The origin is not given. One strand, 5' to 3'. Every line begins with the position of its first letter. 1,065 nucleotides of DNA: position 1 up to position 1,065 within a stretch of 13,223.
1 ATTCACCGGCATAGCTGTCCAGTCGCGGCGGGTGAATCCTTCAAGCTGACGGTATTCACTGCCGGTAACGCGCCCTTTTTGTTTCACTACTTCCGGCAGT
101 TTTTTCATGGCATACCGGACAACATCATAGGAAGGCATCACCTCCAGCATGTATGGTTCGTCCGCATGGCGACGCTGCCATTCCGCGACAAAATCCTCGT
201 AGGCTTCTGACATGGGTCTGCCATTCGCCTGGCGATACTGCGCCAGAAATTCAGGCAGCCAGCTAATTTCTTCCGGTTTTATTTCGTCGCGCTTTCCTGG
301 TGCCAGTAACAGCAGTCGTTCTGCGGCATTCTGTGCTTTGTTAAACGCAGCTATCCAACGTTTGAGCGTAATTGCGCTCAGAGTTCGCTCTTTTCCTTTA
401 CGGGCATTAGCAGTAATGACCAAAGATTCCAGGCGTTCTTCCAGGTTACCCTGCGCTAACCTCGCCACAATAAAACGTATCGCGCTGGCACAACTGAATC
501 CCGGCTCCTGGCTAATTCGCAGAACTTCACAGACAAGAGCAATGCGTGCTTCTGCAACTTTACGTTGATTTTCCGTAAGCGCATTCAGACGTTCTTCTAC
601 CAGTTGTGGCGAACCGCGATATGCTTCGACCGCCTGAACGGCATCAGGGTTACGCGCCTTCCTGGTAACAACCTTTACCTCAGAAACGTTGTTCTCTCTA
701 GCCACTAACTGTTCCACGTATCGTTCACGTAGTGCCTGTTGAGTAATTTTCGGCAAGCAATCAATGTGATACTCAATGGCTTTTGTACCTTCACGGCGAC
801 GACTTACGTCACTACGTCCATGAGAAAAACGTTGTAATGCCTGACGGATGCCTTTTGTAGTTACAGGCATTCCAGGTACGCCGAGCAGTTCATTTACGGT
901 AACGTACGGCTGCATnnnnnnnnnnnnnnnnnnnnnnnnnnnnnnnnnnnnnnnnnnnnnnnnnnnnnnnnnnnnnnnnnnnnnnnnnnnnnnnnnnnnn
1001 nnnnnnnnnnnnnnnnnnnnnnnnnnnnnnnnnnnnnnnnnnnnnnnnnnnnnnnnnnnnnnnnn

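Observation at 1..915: Long MuA-like ORF not present in the supplied ORF track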

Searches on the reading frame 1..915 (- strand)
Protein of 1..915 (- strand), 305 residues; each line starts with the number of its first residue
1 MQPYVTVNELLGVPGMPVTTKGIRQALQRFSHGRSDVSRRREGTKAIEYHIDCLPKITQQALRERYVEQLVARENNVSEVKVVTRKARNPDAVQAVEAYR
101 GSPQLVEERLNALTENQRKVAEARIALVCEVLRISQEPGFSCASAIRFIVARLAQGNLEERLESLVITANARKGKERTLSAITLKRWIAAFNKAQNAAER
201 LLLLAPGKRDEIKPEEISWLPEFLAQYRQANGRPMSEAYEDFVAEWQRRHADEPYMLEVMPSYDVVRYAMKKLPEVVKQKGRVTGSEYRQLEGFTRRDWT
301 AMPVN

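Call 4: search_protein_families(library=pfam, proteins=[window:1-915:-], max_evalue=0.01)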
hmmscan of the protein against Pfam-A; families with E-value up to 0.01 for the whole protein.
window:1-915:- (305 aa): 1 family
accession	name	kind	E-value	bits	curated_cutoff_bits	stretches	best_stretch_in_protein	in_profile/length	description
PF02316.22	HTH_Tnp_Mu_1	-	2e-07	31.9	23.3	1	9-118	2-110/134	Mu DNA-binding domain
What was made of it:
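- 1..915 (-): Codons 1-305 of the 698-codon A (transposase) gene of a Mu-like prophage. The window edge cuts it 6 codons before the first catalytic Asp (D311). Pfam PF02316 (call 4).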

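Call 6: search_solved_structures(query=window:1-915:-, max_evalue=0.01, show_alignments=2)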
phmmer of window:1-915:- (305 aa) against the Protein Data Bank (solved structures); distinct sequences matched with E-value up to 0.01: 1.
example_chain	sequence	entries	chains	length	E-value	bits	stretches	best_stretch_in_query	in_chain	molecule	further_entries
1tns_A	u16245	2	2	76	0.0082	18.6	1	1-65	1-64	MU-TRANSPOSASE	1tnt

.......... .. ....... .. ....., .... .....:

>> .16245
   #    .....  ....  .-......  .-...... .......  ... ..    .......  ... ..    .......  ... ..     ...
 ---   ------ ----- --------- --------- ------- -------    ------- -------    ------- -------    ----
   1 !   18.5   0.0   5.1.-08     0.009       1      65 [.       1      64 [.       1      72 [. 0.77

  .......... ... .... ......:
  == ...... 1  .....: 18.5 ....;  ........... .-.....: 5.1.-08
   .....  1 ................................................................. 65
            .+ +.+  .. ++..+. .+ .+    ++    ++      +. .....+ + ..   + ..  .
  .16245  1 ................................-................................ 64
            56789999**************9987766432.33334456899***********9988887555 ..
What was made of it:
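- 625..915 (-): Codons 1-97: a winged-helix I-alpha-like domain plus a disordered linker. It is part of a swapped 'immunity' module (625-1877) together with ner, the operators and c. Residues 1-65 align to MuA I-alpha 1tns (call 6).
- On Mu-type transposable-phage A transposase (broad family, PHROG 310): 31.9 bits against a gathering score of 23.3, residues 9-118 (call 4). phmmer to 1tns E=0.008 (call 6).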

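Call 11: search_dna_similar(query=window:1-915:-, collection=phages, mode=protein, max_rows=40, rows=spread)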
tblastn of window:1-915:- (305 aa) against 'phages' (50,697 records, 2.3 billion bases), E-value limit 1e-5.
Records with a match: 134; places in all: 134; records where one place covers at least 80% of the query: 133.
Best place of each record, by identity: 80-90% 2; 60-80% 2; <60% 130.
By first word of the organism name: Pseudomonas 117; Yersinia 3; Klebsiella 3; Bacteriophage 3; Mannheimia 2; Haemophilus 2; Stx2c-converting 1; Stx1a-converting 1; Casadabanvirus 1; Shewanella 1.
By host as written in the record: - 36; Pseudomonas aeruginosa PA14 32; Pseudomonas aeruginosa 31; Yersinia pestis EV76-CN 2; Klebsiella pneumoniae 2; Mannheimia haemolytica 3927A 2; Haemophilus parasuis 34086b 2; Pseudomonas aeruginosa Ps33 2; and 21 more.
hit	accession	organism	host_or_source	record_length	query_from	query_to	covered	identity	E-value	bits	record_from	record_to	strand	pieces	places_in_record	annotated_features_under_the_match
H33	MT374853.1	Yersinia phage vB_YpM_5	Yersinia pestis EV76-CN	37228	4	305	99%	81.8%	4e-161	502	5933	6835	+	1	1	hypothetical protein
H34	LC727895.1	Stx1a-converting phage Stx1_JNE122137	-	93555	4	305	99%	73.8%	4e-149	468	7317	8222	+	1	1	region of the inserted Bacteriophage Mu-like phage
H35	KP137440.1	Mannheimia phage vB_MhM_3927AP2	Mannheimia haemolytica 3927A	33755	1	305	100%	38.3%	2e-48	178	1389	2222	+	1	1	transposase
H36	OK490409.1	Klebsiella phage Kp4852-3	Klebsiella pneumoniae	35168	13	305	96%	36.7%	5e-54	194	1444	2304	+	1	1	record has no annotation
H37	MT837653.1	Bacteriophage sp.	human fecal samples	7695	1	302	99%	32.4%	6e-23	104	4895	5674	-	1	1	record has no annotation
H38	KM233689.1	Pseudomonas phage H70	Pseudomonas aeruginosa Ps33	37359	1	302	99%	26.2%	3e-15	82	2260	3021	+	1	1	transposase A | hypothetical protein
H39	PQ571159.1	Pseudomonas phage Forsyth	Pseudomonas aeruginosa PA14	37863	1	302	99%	26.2%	3e-15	82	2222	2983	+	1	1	transposase | hypothetical protein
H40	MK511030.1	Pseudomonas phage vB_Pae_CF213b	Pseudomonas aeruginosa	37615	1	302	99%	26.2%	3e-15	82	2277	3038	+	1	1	transposase | hypothetical protein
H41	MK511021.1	Pseudomonas phage vB_Pae_CF65b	Pseudomonas aeruginosa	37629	1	302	99%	26.2%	3e-15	82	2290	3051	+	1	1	transposase | hypothetical protein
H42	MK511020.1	Pseudomonas phage vB_Pae_CF57b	Pseudomonas aeruginosa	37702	1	302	99%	26.2%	3e-15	82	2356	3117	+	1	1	transposase | hypothetical protein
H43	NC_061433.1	Pseudomonas phage Spike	Pseudomonas aeruginosa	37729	1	302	99%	26.2%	3e-15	82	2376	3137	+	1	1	transposase | hypothetical protein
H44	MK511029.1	Pseudomonas phage vB_Pae_CF183b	Pseudomonas aeruginosa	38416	1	302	99%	26.2%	3e-15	82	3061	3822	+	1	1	transposase | hypothetical protein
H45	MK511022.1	Pseudomonas phage vB_Pae_CF74a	Pseudomonas aeruginosa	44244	1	302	99%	26.2%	3e-15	82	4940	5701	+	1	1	transposase | hypothetical protein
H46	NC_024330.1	Pseudomonas phage JD024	Pseudomonas aeruginosa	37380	1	302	99%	26.2%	5e-15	81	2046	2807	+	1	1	transposase | hypothetical protein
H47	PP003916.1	Pseudomonas phage vB_Pae_U4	Pseudomonas aeruginosa ST773 ...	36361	1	302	99%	26.2%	5e-15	81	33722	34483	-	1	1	transposase | hypothetical protein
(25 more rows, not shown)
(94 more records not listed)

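Call 20: search_protein_families(library=ncbifam, proteins=[window:1-915:-], max_evalue=0.01)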
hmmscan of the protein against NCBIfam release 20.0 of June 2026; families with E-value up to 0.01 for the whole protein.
window:1-915:- (305 aa): 0 families
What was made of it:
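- NCBIfam gives nothing for the fragment (call 20).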

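Call 24: find_homologous_proteins(query=window:1-915:-, max_evalue=0.001)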
Query window:1-915:- (305 aa): 70 proteins with E <= 0.001 among 4039 candidates.
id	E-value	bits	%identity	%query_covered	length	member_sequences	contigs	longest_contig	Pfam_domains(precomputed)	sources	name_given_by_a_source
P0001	4.3e-175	599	100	91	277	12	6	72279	PF02316.23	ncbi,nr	ncbi:transposase, partial [Shigella sonnei]|nr:transposase [Shigella sonnei] EJT4830870.1 transposas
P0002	2.8e-156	537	82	99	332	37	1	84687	PF02316.23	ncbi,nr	ncbi:phage transposase [Escherichia coli DEC12A]|nr:phage transposase [Escherichia coli DEC12A]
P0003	1.0e-155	535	82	99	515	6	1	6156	PF02316.23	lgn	-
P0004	1.1e-153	528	79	100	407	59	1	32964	PF02316.23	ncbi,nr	ncbi:TPA: transposase, partial [Shigella flexneri]|nr:transposase [Shigella flexneri]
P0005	5.4e-153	526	79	100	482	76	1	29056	PF02316.23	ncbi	ncbi:DNA-binding protein, partial [Shigella flexneri]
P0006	1.5e-152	525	79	100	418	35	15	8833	PF02316.23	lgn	-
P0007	4.5e-144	497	75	99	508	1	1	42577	PF02316.23,PF20350.4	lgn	-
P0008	4.0e-141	487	73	99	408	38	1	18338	PF02316.23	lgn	-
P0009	4.1e-132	458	95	73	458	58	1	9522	-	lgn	-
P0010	4.8e-132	457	69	99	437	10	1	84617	PF02316.23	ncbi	ncbi:transposase, partial [Escherichia coli]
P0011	2.9e-131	455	69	99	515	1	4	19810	PF08765.18,PF02316.23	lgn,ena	-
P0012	3.0e-131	455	68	99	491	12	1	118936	PF02316.23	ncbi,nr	ncbi:transposase, partial [Salmonella enterica]|nr:transposase [Salmonella enterica]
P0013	7.9e-130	450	73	93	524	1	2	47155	PF02316.23,PF18819.7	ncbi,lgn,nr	ncbi:hypothetical protein GAR01_12570 [Escherichia coli]|nr:hypothetical protein [Escherichia coli]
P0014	3.4e-129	448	67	99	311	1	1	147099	PF02316.23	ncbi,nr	ncbi:transposase, partial [Salmonella enterica subsp. diarizonae]|nr:transposase [Salmonella enteric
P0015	5.2e-129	447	70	96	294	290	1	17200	PF02316.23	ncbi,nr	ncbi:transposase, partial [Escherichia coli]|nr:transposase [Escherichia coli]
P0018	2.2e-126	439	72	91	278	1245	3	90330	PF02316.23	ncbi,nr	ncbi:transposase, partial [Escherichia coli]|nr:transposase [Escherichia coli]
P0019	3.6e-124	432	70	92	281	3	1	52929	PF02316.23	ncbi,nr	ncbi:TPA: transposase, partial [Escherichia coli]|nr:transposase [Escherichia coli]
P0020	1.5e-122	426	67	95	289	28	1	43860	PF02316.23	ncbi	ncbi:transposase, partial [Salmonella enterica subsp. enterica serovar Gaminara]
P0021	1.2e-120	420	65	99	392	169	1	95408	PF02316.23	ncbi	ncbi:DNA-binding protein, partial [Escherichia coli]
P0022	1.4e-120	420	64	99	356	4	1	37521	PF02316.23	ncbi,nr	ncbi:transposase, partial [Salmonella enterica]|nr:transposase [Salmonella enterica]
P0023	5.7e-118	411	67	92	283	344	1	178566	PF02316.23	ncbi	ncbi:transposase, partial [Escherichia coli]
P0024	1.2e-117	410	62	99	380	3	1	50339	PF02316.23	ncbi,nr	ncbi:transposase, partial [Salmonella enterica subsp. salamae]|nr:transposase [Salmonella enterica s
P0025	1.2e-116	407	61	99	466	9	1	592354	PF02316.23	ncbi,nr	ncbi:DDE-type integrase/transposase/recombinase, partial [Salmonella enterica]|nr:DDE-type integrase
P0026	6.3e-116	405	60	99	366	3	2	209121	PF02316.23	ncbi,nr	ncbi:transposase, partial [Salmonella enterica]|nr:transposase [Salmonella enterica subsp. enterica 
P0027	1.3e-115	404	72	84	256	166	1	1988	PF02316.23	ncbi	ncbi:transposase, partial [Escherichia coli]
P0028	5.7e-114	398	61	99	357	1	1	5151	PF02316.23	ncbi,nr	ncbi:transposase, partial [Salmonella enterica subsp. enterica serovar Chandans]|nr:transposase [Sal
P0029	1.2e-111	390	60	99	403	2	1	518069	PF02316.23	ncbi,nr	ncbi:transposase, partial [Salmonella enterica]|nr:transposase [Salmonella enterica]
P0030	2.9e-111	389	65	95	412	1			PF02316.23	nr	nr:transposase [Escherichia coli]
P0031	2.8e-110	386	74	78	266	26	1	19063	PF02316.23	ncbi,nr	ncbi:transposase, partial [Escherichia coli]|nr:transposase [Escherichia coli]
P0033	4.3e-103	362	71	79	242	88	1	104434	PF02316.23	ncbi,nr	ncbi:TPA: transposase, partial [Escherichia coli]|nr:transposase [Escherichia coli]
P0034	9.8e-99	348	55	99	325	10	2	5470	PF02316.23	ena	-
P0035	2.7e-96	340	53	100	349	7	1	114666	PF02316.23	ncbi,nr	ncbi:transposase, partial [Salmonella enterica subsp. enterica serovar Thompson]|nr:transposase [Sal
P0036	8.2e-94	332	58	85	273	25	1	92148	PF02316.23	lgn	-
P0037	2.7e-88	314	60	84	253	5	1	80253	PF02316.23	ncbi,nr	ncbi:transposase, partial [Salmonella enterica subsp. enterica serovar Carmel]|nr:transposase [Salmo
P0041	3.5e-75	271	51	87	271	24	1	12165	PF02316.23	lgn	-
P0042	4.4e-70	254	44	99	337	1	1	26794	PF02316.23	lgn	-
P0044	6.0e-66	241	55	73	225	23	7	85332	PF02316.23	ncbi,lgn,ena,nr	ncbi:MAG: DNA-binding protein [Escherichia coli]|nr:DNA-binding protein [Escherichia coli]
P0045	5.2e-65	238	42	99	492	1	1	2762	PF02316.23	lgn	-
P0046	9.4e-65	237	41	99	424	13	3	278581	PF02316.23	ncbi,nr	ncbi:DNA-binding protein, partial [Providencia rettgeri]|nr:transposase [Providencia rettgeri]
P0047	1.1e-63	233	67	55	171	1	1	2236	PF02316.23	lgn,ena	-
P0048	2.5e-62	229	56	70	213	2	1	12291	PF02316.23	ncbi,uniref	ncbi:transposase, partial [Escherichia coli]|uniref:DNA-binding protein n=1 Tax=Escherichia coli Tax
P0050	5.6e-60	221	41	99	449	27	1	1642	PF02316.23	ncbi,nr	ncbi:transposase, partial [Salmonella enterica subsp. enterica serovar Java]|nr:transposase [Salmone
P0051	3.8e-59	218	37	99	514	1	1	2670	PF02316.23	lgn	-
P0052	1.8e-58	216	39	99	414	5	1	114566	PF00665.33,PF02316.23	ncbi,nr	ncbi:transposase, partial [Salmonella enterica]|nr:transposase [Salmonella enterica]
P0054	3.1e-55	205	38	99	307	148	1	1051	PF02316.23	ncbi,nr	ncbi:transposase, partial [Escherichia coli]|nr:transposase [Escherichia coli]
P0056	1.2e-54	204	38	99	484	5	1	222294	PF02316.23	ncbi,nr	ncbi:transposase, partial [Escherichia coli]|nr:transposase [Escherichia coli]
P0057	1.8e-51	193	62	52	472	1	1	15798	PF02316.23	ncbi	-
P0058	4.9e-50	188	65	47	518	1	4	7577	PF09299.18,PF02316.23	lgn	-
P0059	1.1e-47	181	39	84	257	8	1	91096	PF02316.23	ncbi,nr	ncbi:transposase, partial [Salmonella enterica]|nr:transposase [Salmonella enterica]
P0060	6.7e-44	168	45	69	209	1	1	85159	PF02316.23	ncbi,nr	ncbi:transposase, partial [Salmonella enterica]|nr:transposase [Salmonella enterica]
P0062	5.5e-40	155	49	57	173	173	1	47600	PF02316.23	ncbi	ncbi:DNA-binding protein, partial [Escherichia coli]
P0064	6.2e-31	126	44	52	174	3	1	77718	PF02316.23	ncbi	ncbi:DNA-binding protein, partial [Escherichia coli]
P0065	6.3e-29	119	46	52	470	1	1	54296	PF02316.23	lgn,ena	-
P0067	2.2e-15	75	39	40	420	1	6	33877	PF02316.23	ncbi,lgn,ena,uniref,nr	ncbi:TPA: multidrug DMT transporter permease [Escherichia coli]|uniref:DNA-binding protein n=1 Tax=E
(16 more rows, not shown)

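Call 35: predict_structure(alignment_id=A1)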
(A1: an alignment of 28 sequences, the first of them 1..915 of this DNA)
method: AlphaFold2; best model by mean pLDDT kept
length: 305 residues; sequences in the alignment: 28
mean_pLDDT: 80.1   pTM: 0.43
mean pLDDT of the five models: 80.1, 79.3, 76.8, 76.5, 75.4
residues with pLDDT >= 90: 78; 70-90: 168; 50-70: 36; < 50: 23
segments of 3 or more residues with pLDDT < 50: 75-93
pLDDT, mean of each block of 10 residues (from residue 1): 79 88 89 81 83 88 80 48 37 60 79 87 94 94 94 89 89 65 91 89 75 76 89 88 92 81 89 85 78 58 53
secondary structure, 60 per line:
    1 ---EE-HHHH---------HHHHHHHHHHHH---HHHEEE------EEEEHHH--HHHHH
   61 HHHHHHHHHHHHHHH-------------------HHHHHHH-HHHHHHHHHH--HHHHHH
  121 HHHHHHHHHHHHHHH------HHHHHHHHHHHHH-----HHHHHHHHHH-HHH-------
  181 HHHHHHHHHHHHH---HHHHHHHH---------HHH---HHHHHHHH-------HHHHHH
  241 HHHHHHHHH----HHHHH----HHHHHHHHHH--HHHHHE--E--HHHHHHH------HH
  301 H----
elements in order: H7-10 H20-31 E38-40 E47-50 H56-75 H95-101 H103-112 H115-135 H142-154 H160-169 H181-193 H197-204 H220-227 H235-249 H254-258 H263-272 H275-279 H286-292
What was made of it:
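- On Mu-type transposable-phage A transposase (broad family, PHROG 310): The model has pLDDT 80 (call 35).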

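Call 40: fold_search(model_id=the predicted structure, library=pdb)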
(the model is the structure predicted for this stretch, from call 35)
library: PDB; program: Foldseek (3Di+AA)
matches with E <= 10: 123; with E <= 0.001: 0
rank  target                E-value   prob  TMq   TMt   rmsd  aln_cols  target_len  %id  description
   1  4fcy_A                8.4e-03  1.00  0.26  0.19  12.0       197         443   15  Crystal structure of the bacteriophage Mu transpososome (released 2012-11-07)
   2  4fcy_B                1.7e-02  1.00  0.26  0.18  11.8       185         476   15  Crystal structure of the bacteriophage Mu transpososome (released 2012-11-07)
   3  1tns                  5.7e-02  1.00  0.18  0.63   5.1        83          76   28  A NOVEL CLASS OF WINGED HELIX-TURN-HELIX PROTEIN: THE DNA-BINDING DOMAIN OF MU TRANSPOSASE (released 1995-02-14)
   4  8isa                  1.1e+00  0.18  0.21  0.23  19.1       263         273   13  CrtMLIKE with one GsPP molecule (released 2024-06-26)
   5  5akb_A                1.1e+00  0.05  0.10  0.05  20.0       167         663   17  MutS in complex with the N-terminal domain of MutL - crystal form 1 (released 2015-07-22)
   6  2ezk                  1.4e+00  0.57  0.19  0.56   8.8       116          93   16  SOLUTION NMR STRUCTURE OF THE IBETA SUBDOMAIN OF THE MU END DNA BINDING DOMAIN OF PHAGE MU TRANSPOSASE, REGULARIZED MEAN (released 1998-01-14)
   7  7o3w_A                1.4e+00  0.05  0.11  0.14  28.6       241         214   14  Structural basis for VIPP1 oligomerization and maintenance of thylakoid membrane integrity (released 2021-06-30)
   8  2fg4                  1.6e+00  0.08  0.11  0.17  21.2       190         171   16  Structure of Human Ferritin L Chain (released 2006-07-04)
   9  2ezl_MODEL_1_A        1.8e+00  0.51  0.19  0.52   7.9       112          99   13  SOLUTION NMR STRUCTURE OF THE IBETA SUBDOMAIN OF THE MU END DNA BINDING DOMAIN OF PHAGE MU TRANSPOSASE, 29 STR (released 1998-01-14)
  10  4q25_A                1.8e+00  0.04  0.10  0.13  20.4       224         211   13  Crystal structure of PhoU from Pseudomonas aeruginosa (released 2015-02-18)
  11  3wvv                  2.1e+00  0.06  0.11  0.17  21.5       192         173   18  Crystal Structure of RuCO/apo-E45C_C48AFr (released 2015-07-15)
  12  5lg8                  2.1e+00  0.06  0.12  0.17  21.7       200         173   17  Human L-type ferritin iron loaded for 60 minutes (released 2017-02-22)
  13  6tsa                  2.2e+00  0.06  0.11  0.17  21.2       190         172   16  Crystal structure of human L ferritin (HuLf) Fe(III)-loaded for 30 minutes (released 2020-02-19)
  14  5uxi                  2.2e+00  0.03  0.10  0.13  22.3       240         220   11  Protein 4 with aldehyde deformylating oxygenase activity from Nostoc puntiforme (released 2018-02-28)
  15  2gyq_B                2.3e+00  0.04  0.11  0.17  20.5       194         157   11  YcfI, a putative structural protein from Rhodopseudomonas palustris. (released 2006-06-13)
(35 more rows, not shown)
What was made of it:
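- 1..624 (-): Codons 98-305: I-beta-like and I-gamma-like helical DNA-binding subdomains (the inferred end-binding part) and the lead-in to the catalytic core. Foldseek top hit is 4fcy_A (call 40).
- On Mu-type transposable-phage A transposase (broad family, PHROG 310): Foldseek hit to 1tns (call 40).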

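Call 52: search_protein_families(library=phrogs, proteins=[window:1-915:-], max_evalue=0.001)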
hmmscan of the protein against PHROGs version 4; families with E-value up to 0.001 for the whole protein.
window:1-915:- (305 aa): 4 families
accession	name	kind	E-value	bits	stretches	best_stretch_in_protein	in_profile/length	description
phrog_310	-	integration and excision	2.4e-68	232.6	1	1-305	6-276/696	transposase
phrog_13142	-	unknown function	2.7e-10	41.4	1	5-162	8-158/168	-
phrog_7148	-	transcription regulation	1.8e-07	32.1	1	3-63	8-67/176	transcriptional repressor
phrog_14727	-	unknown function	1.5e-06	28.3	1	1-132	1-110/409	-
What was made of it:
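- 1..915 (-): PHROG 310 E=2.4e-68 (call 52).
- On Mu-type transposable-phage A transposase (broad family, PHROG 310): PHROG 310: E=2.4e-68, residues 1-305 against profile positions 6-276 of 696 (call 52).
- Residues 3-63 match the N-terminal part of PHROG 7148 'transcriptional repressor' (E=2e-7, call 52). PHROG 310 transposase covers all 305 residues at E=2e-68 (call 52).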
